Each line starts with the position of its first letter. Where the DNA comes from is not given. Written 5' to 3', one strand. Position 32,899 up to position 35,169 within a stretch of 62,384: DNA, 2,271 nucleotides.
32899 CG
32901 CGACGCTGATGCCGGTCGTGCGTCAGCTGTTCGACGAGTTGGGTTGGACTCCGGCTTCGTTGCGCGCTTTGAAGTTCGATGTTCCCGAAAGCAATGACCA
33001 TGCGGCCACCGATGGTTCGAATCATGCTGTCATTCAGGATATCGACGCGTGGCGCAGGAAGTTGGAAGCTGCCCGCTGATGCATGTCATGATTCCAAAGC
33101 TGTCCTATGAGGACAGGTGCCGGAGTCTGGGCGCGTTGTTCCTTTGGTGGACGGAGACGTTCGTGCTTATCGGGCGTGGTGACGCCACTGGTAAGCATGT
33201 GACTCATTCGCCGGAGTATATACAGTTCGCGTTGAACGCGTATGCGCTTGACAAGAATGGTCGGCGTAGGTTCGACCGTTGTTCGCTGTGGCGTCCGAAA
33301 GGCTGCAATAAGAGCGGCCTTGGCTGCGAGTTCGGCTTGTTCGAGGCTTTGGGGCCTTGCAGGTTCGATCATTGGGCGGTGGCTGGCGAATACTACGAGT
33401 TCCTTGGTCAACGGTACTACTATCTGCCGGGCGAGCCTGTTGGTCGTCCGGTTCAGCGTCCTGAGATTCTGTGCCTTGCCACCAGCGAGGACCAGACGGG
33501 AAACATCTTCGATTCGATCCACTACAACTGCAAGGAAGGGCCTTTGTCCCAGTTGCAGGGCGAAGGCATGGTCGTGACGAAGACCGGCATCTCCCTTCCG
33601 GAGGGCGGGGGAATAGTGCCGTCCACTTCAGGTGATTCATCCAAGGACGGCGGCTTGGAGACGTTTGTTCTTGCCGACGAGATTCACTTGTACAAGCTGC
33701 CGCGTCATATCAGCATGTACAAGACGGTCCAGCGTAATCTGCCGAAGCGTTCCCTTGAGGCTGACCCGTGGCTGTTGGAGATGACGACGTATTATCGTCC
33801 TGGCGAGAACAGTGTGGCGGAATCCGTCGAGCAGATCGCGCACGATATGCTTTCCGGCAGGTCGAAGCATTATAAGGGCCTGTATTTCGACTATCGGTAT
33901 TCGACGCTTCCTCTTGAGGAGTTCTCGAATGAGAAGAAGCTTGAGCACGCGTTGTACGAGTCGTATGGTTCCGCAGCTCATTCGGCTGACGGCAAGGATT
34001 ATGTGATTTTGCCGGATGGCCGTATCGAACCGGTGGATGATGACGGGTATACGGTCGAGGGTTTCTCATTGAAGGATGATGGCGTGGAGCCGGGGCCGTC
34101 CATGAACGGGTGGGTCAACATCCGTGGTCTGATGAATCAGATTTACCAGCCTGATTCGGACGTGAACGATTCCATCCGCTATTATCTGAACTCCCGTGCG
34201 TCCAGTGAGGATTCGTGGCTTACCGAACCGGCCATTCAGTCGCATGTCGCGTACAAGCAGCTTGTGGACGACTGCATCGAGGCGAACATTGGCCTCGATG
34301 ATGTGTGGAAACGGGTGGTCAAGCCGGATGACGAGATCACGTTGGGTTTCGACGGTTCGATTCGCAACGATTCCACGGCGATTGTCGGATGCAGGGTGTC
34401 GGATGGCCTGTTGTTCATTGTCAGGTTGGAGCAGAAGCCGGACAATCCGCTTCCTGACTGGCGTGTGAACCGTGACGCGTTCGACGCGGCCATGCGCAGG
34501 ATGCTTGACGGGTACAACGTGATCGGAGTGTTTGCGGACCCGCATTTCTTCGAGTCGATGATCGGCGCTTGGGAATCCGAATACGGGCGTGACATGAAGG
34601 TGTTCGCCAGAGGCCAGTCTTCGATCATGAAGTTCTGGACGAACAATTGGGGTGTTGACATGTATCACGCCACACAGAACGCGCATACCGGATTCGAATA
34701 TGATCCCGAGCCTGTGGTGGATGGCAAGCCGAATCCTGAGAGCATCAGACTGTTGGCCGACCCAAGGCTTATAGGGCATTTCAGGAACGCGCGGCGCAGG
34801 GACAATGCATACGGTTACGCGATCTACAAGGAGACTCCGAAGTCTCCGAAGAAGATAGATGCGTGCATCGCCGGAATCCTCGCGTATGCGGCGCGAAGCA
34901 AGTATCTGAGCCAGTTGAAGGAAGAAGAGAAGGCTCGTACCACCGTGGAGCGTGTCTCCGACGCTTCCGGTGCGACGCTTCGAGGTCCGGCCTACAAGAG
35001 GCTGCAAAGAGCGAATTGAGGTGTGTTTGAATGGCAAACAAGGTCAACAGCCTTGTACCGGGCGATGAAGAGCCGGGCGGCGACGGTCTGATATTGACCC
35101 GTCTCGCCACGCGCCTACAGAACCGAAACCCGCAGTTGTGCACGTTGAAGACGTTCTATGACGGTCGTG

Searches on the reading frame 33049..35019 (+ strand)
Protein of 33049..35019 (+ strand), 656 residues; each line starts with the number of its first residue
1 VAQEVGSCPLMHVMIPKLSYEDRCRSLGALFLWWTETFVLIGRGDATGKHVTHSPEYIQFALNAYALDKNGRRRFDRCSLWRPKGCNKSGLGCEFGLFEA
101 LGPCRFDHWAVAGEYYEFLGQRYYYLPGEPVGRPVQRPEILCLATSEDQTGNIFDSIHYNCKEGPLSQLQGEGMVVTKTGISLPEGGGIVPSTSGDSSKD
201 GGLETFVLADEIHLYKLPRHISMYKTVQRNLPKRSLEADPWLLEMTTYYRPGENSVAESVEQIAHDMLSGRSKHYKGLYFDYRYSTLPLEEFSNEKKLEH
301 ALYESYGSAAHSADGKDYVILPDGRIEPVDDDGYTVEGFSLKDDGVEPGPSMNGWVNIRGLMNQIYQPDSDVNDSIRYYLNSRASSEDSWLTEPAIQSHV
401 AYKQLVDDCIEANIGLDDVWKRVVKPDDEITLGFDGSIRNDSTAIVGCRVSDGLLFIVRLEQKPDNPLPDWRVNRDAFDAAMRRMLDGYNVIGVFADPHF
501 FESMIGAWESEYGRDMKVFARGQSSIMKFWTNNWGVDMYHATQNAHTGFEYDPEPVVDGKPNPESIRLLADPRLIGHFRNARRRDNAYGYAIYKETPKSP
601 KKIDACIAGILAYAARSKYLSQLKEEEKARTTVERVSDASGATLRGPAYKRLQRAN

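Call 12: search_dna_similar(query=window:33049-35019:+, collection=phages, mode=protein, max_rows=15)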
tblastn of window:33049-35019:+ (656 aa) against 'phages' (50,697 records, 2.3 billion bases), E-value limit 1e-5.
Records with a match: 2038; places in all: 2041; records where one place covers at least 80% of the query: 1490.
Best place of each record, by identity: 60-80% 1; <60% 2037.
By first word of the organism name: Mycobacterium 1344; Gordonia 227; Streptomyces 207; Arthrobacter 97; Rhodococcus 56; Brevibacterium 32; Corynebacterium 22; Microbacterium 19; Curtobacterium 10; Fromanvirus 4; and 11 more.
By host as written in the record: Mycobacterium smegmatis mc2 155 939; Mycobacterium smegmatis mc#155 173; Gordonia terrae 3612 145; Mycobacterium smegmatis mc2155 65; Arthrobacter globiformis B-2979 56; Rhodococcus erythropolis RIA 643 39; - 37; Streptomyces griseus ATCC 10137 35; and 141 more.
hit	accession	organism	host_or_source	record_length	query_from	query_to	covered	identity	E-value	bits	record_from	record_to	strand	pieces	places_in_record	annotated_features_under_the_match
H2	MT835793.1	Bacteriophage sp.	human fecal samples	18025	11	636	95%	75.2%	0e+0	1001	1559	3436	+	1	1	record has no annotation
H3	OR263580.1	Streptomyces phage Samy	Streptomyces ambofaciens ATCC 23877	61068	6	631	95%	37.4%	2e-107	363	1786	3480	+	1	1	terminase large subunit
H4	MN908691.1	Gordonia phage DatBoi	Gordonia terrae 3612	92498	22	616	91%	36.6%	3e-101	345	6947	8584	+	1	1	13: terminase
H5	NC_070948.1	Gordonia phage Mollymur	Gordonia terrae 3612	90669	23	636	94%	34.5%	4e-98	336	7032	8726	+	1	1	13: terminase large subunit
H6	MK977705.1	Gordonia phage Mollymur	Gordonia terrae 3612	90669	23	636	94%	34.5%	4e-98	336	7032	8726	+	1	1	13: terminase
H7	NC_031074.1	Gordonia phage Bantam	Gordonia terrae 3612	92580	22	616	91%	35.5%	6e-98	335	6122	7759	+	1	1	12: terminase large subunit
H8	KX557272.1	Gordonia phage Bantam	Gordonia terrae 3612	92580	22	616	91%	35.5%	6e-98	335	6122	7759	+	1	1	12: terminase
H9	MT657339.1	Gordonia phage SpeedDemon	Gordonia terrae 3612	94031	22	616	91%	35.5%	1e-97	335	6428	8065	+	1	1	130: terminase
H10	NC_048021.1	Gordonia phage Daredevil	Gordonia terrae 3612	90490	22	636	94%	33.9%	6e-93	321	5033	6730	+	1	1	12: terminase large subunit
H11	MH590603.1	Gordonia phage Daredevil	Gordonia terrae 3612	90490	22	636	94%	33.9%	6e-93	321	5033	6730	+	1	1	12: terminase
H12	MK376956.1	Gordonia phage WilliamBoone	Gordonia terrae 3612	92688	22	616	91%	34.4%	1e-85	300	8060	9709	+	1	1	30: terminase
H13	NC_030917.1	Gordonia phage OneUp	Gordonia terrae 3612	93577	22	616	91%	34.4%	1e-86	302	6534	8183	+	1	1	24: terminase large subunit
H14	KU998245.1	Gordonia phage OneUp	Gordonia terrae 3612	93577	22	616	91%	34.4%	1e-86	302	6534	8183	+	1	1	24: terminase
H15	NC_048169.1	Gordonia phage BrutonGaster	Gordonia terrae 3612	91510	22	616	91%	34.4%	4e-86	301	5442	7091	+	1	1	18: terminase large subunit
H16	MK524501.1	Gordonia phage BrutonGaster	Gordonia terrae 3612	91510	22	616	91%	34.4%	4e-86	301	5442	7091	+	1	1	18: terminase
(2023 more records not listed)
